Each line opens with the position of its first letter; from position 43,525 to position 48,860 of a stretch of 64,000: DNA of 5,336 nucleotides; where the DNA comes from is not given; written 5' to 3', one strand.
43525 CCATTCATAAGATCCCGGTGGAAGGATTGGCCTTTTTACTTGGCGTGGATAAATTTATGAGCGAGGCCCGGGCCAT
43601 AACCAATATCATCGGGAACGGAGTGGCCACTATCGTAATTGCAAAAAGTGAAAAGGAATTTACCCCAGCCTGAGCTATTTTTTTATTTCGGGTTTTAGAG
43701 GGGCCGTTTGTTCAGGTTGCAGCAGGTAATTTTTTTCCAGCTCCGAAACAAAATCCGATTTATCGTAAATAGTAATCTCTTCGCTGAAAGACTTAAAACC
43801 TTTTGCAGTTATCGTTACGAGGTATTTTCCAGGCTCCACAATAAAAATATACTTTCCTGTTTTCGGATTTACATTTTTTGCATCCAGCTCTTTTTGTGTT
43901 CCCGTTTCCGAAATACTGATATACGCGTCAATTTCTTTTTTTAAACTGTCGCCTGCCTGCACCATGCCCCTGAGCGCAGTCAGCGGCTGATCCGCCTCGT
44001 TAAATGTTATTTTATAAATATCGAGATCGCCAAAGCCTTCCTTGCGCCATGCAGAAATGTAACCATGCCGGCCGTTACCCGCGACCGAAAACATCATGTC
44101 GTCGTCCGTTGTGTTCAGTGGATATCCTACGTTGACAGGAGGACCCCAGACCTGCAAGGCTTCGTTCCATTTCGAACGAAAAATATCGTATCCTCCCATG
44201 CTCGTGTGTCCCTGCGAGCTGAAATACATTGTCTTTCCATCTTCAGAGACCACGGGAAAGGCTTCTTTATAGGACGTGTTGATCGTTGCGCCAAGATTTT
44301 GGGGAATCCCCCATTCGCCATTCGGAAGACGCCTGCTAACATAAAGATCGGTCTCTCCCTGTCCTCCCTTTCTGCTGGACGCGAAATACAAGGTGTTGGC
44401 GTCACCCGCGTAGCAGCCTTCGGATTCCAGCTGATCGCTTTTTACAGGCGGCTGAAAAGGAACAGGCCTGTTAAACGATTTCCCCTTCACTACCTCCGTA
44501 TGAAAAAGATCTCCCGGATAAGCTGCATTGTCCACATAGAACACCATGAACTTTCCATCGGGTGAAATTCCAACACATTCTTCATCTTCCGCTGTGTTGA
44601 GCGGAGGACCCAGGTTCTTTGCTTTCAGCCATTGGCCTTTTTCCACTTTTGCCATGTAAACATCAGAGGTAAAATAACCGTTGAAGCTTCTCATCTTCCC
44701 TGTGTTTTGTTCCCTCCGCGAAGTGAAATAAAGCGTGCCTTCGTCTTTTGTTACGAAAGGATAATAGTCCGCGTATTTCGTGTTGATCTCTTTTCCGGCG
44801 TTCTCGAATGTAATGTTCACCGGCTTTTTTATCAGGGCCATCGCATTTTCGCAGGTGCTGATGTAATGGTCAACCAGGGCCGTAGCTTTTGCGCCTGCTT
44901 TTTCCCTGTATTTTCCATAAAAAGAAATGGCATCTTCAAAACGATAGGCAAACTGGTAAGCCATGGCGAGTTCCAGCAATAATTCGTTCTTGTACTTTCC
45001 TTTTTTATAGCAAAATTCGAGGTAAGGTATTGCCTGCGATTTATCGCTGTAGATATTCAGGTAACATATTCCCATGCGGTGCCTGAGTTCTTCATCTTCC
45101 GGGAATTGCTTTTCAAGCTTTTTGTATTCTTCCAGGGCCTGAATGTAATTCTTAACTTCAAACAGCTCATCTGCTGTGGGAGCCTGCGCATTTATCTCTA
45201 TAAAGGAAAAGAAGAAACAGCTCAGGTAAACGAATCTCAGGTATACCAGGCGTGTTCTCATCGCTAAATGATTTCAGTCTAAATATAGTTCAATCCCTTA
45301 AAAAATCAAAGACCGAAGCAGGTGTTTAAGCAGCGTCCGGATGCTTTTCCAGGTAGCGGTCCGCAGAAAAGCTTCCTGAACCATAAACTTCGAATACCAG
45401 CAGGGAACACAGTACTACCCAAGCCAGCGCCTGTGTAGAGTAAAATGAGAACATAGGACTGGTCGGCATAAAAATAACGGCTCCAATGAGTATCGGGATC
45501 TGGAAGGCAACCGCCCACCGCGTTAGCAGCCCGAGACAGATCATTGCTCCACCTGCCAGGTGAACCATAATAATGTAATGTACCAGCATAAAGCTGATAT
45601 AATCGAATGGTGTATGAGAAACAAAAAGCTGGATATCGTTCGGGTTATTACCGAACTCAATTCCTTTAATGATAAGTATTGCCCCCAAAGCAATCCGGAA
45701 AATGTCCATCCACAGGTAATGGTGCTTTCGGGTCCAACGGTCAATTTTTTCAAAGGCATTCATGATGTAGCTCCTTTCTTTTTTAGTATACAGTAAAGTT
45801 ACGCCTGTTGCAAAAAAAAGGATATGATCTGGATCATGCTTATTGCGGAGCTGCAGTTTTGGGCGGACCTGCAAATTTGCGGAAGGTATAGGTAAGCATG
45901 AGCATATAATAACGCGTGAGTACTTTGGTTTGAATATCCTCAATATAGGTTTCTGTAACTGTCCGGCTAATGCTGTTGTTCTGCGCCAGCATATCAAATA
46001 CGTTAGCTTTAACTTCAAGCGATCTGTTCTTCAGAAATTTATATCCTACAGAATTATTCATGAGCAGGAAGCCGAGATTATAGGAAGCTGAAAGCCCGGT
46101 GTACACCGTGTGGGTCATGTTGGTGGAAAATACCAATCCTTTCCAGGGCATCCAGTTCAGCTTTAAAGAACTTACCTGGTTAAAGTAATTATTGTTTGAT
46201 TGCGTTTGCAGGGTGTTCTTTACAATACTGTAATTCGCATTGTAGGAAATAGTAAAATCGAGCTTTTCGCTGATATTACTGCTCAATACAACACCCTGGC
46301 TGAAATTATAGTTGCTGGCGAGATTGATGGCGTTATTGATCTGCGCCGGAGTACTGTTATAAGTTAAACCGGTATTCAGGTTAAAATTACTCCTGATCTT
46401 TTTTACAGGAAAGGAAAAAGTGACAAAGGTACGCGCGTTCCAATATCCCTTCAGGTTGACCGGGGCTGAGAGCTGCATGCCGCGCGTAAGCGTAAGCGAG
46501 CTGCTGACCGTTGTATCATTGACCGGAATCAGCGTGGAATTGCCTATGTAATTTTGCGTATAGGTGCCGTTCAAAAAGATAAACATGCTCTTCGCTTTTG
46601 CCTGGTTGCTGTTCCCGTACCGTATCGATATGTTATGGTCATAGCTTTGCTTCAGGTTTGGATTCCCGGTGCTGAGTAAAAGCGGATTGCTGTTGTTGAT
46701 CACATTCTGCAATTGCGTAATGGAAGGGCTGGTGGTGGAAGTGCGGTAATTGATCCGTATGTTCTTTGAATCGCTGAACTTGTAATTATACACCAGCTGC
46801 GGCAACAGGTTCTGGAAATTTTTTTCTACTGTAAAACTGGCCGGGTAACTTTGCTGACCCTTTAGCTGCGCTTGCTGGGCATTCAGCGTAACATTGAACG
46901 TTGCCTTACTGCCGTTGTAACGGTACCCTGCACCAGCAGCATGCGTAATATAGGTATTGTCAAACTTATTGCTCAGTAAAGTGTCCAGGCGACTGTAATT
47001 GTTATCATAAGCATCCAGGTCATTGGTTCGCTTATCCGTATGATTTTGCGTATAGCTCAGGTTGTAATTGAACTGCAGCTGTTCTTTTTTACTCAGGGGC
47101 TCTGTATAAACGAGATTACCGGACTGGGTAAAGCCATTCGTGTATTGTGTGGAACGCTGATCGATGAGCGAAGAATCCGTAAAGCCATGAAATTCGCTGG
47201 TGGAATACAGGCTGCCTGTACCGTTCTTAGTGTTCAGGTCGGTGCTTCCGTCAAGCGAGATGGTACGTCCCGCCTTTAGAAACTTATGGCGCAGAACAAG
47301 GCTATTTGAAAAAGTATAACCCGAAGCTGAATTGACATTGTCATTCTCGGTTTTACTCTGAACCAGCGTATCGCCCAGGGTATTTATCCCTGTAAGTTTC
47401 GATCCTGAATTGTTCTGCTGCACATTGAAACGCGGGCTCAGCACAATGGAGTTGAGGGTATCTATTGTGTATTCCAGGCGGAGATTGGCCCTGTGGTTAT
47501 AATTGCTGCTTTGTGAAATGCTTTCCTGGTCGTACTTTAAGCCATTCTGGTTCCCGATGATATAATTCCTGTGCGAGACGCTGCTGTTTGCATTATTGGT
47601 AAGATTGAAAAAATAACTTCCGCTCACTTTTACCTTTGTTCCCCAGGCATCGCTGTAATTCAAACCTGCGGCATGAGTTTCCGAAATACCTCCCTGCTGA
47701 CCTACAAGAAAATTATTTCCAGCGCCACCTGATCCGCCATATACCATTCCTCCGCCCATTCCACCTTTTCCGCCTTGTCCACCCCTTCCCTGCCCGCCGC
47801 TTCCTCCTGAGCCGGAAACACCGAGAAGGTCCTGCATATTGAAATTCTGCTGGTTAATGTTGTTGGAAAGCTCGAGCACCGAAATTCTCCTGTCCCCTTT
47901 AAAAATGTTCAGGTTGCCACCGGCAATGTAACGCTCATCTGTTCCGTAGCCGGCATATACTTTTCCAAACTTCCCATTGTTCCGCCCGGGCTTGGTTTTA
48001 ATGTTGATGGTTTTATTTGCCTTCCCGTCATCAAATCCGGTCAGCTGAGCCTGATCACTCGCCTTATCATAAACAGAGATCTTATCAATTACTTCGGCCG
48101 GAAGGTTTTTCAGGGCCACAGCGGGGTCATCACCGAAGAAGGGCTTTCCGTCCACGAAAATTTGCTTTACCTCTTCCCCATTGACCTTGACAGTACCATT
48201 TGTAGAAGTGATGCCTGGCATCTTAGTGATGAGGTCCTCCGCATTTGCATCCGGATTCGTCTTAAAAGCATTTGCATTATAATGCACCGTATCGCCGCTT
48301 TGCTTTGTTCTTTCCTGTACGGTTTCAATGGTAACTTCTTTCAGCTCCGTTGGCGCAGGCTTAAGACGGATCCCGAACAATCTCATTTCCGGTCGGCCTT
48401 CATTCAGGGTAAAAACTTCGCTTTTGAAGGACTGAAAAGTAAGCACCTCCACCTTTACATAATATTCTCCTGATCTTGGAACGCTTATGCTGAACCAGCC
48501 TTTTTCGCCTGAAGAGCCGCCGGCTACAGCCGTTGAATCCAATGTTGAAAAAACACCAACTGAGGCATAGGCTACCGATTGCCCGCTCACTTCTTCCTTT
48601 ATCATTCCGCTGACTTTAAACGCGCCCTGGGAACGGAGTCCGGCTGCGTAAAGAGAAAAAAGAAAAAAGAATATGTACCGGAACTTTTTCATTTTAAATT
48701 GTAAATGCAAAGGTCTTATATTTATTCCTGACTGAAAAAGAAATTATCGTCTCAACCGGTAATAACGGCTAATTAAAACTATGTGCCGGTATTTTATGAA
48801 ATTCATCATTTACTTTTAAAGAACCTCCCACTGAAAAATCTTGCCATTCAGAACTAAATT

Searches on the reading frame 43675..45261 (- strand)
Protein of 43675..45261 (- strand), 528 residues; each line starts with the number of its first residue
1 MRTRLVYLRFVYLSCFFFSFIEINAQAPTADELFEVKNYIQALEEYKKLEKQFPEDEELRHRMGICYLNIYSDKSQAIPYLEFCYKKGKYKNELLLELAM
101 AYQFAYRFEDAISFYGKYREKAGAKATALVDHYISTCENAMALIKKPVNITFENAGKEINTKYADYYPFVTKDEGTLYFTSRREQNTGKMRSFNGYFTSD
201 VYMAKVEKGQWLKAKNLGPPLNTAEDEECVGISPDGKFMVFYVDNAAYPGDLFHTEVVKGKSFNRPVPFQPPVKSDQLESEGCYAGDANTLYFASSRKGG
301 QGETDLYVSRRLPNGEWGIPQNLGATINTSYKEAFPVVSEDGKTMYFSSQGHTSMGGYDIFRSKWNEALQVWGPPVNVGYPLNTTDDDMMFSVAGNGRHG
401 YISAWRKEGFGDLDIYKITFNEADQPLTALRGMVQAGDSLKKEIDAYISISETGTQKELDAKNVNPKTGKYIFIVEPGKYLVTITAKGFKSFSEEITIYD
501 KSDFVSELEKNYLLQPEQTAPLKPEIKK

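Call 42: search_protein_families(library=pfam, proteins=[window:43675-45261:-], max_evalue=0.001)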
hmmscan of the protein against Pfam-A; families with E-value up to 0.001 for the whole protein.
window:43675-45261:- (528 aa): 3 families
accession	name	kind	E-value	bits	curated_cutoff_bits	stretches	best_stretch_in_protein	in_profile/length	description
PF07676.18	PD40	-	1.7e-20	72.9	20.9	2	327-362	5-38/38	WD40-like Beta Propeller Repeat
PF14559.12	TPR_19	-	0.0003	21.5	25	0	33-69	1-37/68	Tetratricopeptide repeat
PF13428.12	TPR_14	-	0.00066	20.6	23.5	0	30-64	8-42/44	Tetratricopeptide repeat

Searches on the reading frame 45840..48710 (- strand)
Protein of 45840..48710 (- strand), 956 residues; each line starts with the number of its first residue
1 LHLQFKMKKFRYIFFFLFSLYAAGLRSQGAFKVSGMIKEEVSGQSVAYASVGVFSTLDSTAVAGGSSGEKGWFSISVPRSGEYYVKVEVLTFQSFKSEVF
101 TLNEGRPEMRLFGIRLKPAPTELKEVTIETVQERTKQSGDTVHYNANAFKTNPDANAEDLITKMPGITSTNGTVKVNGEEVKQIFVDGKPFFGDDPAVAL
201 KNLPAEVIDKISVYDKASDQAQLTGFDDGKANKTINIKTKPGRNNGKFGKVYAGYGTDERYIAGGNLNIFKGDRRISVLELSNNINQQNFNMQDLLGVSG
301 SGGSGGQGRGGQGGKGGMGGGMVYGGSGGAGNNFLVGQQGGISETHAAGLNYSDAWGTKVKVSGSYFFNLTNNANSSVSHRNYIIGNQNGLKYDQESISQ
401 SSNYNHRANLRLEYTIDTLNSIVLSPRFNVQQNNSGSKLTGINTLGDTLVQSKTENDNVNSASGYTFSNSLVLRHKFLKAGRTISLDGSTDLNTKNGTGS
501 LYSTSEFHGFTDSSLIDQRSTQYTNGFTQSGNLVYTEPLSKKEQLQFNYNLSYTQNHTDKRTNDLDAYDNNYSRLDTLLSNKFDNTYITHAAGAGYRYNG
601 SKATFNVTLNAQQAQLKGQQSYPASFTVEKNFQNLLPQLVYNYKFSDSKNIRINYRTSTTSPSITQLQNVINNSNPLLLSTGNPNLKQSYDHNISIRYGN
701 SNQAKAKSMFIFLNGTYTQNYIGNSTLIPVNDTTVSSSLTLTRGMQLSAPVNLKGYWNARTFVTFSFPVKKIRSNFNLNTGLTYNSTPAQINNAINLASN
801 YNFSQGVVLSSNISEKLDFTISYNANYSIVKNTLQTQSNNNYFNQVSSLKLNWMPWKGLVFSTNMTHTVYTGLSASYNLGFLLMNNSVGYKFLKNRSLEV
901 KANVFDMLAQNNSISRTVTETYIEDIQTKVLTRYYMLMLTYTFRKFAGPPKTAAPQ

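Call 42: search_protein_families(library=pfam, proteins=[window:45840-48710:-], max_evalue=0.001)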
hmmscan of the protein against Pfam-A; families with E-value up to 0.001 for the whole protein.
window:45840-48710:- (956 aa): 3 families
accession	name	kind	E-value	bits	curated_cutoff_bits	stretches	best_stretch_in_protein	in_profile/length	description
PF14905.12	OMP_b-brl_3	-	1.9e-27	96.8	27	2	475-787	1-297/408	Outer membrane protein beta-barrel family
PF13620.12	CarboxypepD_reg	-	1.5e-07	32.1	32.3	1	33-108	2-75/82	Carboxypeptidase regulatory-like domain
PF13715.12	CarbopepD_reg_2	-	2.3e-05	24.8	32.2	1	33-127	1-87/88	CarboxypepD_reg-like domain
